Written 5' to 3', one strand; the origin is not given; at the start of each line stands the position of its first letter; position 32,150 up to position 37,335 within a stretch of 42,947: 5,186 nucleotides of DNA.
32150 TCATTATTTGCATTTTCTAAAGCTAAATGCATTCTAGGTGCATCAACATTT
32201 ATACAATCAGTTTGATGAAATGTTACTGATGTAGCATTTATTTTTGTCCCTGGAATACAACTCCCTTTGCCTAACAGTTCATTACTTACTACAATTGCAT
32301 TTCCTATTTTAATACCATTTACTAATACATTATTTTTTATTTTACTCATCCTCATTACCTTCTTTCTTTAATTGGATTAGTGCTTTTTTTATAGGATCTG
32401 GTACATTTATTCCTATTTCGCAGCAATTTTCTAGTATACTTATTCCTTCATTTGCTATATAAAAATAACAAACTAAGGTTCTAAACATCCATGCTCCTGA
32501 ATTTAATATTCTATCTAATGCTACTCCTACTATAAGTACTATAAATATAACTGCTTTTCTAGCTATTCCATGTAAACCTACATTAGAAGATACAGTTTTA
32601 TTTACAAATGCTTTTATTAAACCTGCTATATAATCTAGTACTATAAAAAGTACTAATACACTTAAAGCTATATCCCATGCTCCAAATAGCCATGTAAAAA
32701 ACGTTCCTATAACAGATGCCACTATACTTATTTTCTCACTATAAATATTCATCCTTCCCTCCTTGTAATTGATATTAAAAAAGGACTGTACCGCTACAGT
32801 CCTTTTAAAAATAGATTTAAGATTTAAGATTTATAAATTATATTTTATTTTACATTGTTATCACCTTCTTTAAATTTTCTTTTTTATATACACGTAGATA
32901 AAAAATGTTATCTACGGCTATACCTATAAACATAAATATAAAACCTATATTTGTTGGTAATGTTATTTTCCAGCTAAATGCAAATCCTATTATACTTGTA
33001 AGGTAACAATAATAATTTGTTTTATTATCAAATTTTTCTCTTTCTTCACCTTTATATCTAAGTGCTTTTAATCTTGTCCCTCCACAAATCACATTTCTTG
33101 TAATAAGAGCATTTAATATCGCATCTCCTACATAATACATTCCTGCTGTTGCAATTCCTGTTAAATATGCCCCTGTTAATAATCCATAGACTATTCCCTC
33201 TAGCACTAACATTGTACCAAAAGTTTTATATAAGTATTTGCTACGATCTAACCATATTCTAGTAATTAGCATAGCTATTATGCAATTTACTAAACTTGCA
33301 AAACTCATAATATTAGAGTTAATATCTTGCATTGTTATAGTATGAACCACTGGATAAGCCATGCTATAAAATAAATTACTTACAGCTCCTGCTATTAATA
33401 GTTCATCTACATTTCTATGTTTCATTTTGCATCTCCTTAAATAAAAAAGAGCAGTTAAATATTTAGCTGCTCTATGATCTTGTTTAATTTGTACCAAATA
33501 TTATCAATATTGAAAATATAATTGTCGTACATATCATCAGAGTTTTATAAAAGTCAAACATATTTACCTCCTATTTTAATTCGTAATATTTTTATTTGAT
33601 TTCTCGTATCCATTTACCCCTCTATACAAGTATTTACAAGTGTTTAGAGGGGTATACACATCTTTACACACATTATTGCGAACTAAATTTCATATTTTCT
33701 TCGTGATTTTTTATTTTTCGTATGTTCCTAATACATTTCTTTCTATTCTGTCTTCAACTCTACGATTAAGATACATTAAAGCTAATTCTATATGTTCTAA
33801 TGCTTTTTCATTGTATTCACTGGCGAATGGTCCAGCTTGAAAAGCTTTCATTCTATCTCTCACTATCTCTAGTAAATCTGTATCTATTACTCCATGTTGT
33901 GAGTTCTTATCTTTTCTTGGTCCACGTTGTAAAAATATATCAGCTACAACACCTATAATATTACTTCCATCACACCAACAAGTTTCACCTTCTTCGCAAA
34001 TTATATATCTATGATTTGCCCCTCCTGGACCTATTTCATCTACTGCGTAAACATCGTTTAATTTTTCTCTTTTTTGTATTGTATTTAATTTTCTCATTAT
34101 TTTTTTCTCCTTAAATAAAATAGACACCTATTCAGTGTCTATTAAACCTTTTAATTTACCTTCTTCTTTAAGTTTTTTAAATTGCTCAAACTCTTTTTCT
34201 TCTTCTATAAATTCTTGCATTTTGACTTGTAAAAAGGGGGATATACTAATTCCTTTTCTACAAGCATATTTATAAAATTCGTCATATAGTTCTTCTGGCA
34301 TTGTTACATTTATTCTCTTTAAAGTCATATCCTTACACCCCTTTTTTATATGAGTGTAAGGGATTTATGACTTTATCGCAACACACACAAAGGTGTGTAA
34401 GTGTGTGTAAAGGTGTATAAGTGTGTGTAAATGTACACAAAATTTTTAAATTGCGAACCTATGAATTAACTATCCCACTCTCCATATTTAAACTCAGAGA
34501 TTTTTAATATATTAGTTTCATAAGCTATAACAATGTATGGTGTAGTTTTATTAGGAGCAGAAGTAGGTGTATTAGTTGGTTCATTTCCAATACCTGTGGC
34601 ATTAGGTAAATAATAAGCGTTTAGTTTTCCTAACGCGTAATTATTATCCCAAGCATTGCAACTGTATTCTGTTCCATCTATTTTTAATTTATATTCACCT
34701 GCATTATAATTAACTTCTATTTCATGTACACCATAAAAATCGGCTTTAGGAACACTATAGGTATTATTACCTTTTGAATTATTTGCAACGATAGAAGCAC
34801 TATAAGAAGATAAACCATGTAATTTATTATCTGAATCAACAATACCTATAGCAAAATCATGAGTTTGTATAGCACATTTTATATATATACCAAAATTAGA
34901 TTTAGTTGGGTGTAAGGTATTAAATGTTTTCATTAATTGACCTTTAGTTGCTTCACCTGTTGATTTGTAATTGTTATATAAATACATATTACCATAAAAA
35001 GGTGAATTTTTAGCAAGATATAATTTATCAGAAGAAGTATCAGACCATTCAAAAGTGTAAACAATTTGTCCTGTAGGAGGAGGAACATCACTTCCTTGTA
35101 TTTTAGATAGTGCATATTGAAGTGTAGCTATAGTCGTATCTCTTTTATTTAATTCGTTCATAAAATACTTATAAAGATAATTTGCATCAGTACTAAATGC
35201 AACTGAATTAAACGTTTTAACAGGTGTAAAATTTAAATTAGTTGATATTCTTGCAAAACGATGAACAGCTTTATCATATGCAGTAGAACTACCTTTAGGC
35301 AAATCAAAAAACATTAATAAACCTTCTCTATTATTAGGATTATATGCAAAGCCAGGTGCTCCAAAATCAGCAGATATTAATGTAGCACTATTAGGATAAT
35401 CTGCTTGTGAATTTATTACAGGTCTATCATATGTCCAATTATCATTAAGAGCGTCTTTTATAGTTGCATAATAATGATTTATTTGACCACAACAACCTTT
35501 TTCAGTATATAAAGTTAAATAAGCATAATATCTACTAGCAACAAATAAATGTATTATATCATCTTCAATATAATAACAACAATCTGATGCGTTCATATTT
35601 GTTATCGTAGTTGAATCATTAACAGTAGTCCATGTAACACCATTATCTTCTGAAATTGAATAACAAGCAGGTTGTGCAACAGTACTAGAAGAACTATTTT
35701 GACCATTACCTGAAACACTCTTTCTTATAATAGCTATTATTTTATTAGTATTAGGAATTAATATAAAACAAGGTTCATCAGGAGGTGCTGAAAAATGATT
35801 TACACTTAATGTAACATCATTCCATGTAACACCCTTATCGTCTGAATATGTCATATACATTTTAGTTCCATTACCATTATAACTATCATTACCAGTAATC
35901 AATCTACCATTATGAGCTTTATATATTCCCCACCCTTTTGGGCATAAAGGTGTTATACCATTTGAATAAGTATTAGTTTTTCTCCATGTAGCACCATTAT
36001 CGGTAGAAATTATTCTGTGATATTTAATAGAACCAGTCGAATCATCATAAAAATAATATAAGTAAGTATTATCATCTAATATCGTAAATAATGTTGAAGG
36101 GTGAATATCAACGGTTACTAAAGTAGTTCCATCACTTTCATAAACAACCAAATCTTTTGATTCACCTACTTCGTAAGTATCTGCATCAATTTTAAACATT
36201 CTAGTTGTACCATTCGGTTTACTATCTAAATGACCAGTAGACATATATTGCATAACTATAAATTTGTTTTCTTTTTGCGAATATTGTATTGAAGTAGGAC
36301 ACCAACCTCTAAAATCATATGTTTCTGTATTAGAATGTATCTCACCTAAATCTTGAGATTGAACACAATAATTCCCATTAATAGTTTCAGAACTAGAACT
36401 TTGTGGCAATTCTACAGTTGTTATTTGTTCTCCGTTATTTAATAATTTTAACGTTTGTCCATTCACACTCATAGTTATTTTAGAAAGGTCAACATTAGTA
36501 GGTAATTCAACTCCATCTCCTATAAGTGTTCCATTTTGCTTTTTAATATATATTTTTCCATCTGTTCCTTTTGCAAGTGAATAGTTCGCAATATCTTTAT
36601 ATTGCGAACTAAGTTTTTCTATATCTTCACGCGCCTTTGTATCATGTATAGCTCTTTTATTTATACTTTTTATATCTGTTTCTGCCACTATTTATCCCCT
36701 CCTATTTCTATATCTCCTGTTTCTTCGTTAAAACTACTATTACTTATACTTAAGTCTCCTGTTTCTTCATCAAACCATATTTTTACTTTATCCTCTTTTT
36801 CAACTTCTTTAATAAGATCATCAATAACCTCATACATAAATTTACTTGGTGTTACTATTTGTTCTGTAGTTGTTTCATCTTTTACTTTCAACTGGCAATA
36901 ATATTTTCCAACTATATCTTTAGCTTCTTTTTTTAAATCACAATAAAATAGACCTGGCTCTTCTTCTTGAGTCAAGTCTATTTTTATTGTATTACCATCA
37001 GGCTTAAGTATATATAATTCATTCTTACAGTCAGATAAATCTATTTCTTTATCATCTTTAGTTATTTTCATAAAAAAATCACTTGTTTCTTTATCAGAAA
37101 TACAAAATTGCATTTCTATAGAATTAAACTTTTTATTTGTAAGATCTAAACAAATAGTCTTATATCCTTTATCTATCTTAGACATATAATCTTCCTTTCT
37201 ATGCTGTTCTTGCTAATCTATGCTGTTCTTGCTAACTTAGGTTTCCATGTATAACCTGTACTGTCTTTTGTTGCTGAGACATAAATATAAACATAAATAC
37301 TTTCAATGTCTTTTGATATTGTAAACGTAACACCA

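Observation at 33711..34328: RHH regulator plus a 128-aa Acb2/Tad1-like protein: candidate anti-CBASS/Thoeris sponge cassette (or RHH-type toxin-antitoxin)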

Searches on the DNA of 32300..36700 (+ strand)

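Call 7: search_dna_similar(query=window:32300-36700:+, collection=phages, mode=near, max_rows=15)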
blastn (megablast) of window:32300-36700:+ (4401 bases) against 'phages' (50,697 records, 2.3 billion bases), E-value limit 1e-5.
No match.

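Call 44: search_rna_families(source=window, start=33300, end=34600, threshold=evalue, max_evalue=1)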
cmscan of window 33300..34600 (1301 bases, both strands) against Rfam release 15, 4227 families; matches with E-value up to 1: 1.
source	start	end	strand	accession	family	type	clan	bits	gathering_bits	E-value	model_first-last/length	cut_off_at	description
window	34319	34374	-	RF03865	mir-7637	Gene; miRNA;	-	21.1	88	0.39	1-68/68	no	mir-7637 microRNA precursor family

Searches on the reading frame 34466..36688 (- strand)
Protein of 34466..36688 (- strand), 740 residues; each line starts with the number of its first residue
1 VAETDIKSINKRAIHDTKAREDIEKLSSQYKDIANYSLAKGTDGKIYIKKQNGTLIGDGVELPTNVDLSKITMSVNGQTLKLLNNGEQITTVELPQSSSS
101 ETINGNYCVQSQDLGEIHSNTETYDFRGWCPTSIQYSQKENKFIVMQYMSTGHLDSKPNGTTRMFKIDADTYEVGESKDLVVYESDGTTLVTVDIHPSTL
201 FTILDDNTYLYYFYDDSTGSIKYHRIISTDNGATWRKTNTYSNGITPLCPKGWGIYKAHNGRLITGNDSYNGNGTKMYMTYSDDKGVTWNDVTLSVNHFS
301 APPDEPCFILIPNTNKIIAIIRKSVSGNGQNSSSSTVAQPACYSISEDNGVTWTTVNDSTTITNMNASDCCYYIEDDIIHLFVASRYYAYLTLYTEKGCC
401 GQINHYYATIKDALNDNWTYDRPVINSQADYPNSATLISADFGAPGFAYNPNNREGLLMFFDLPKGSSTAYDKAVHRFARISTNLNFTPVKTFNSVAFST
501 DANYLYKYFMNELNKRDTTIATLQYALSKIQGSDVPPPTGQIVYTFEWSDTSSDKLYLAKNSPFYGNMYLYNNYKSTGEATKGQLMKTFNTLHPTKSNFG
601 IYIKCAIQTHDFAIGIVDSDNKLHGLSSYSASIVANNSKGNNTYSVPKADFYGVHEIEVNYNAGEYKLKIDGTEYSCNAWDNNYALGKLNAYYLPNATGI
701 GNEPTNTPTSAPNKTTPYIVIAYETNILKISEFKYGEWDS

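Call 58: search_protein_families(library=pfam, proteins=[window:34466-36688:-], max_evalue=0.001)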
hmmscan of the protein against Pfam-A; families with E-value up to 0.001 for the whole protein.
window:34466-36688:- (740 aa): 2 families
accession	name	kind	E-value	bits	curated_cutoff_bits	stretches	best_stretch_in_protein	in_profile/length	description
PF13088.12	BNR_2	-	1e-10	41.9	31.4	1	201-381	57-225/277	BNR repeat-like domain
PF02012.26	BNR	-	1.6e-05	24.6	27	0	227-237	2-12/12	BNR/Asp-box repeat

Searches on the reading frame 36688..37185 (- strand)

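Call 58: search_protein_families(library=pfam, proteins=[window:36688-37185:-], max_evalue=0.001)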
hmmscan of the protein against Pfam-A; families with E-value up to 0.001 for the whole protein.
window:36688-37185:- (165 aa): 1 family
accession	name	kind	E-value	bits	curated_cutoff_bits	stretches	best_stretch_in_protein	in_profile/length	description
PF10651.15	BppU_N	-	2.9e-31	108.5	23.1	1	9-135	3-129/142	BppU N-terminal domain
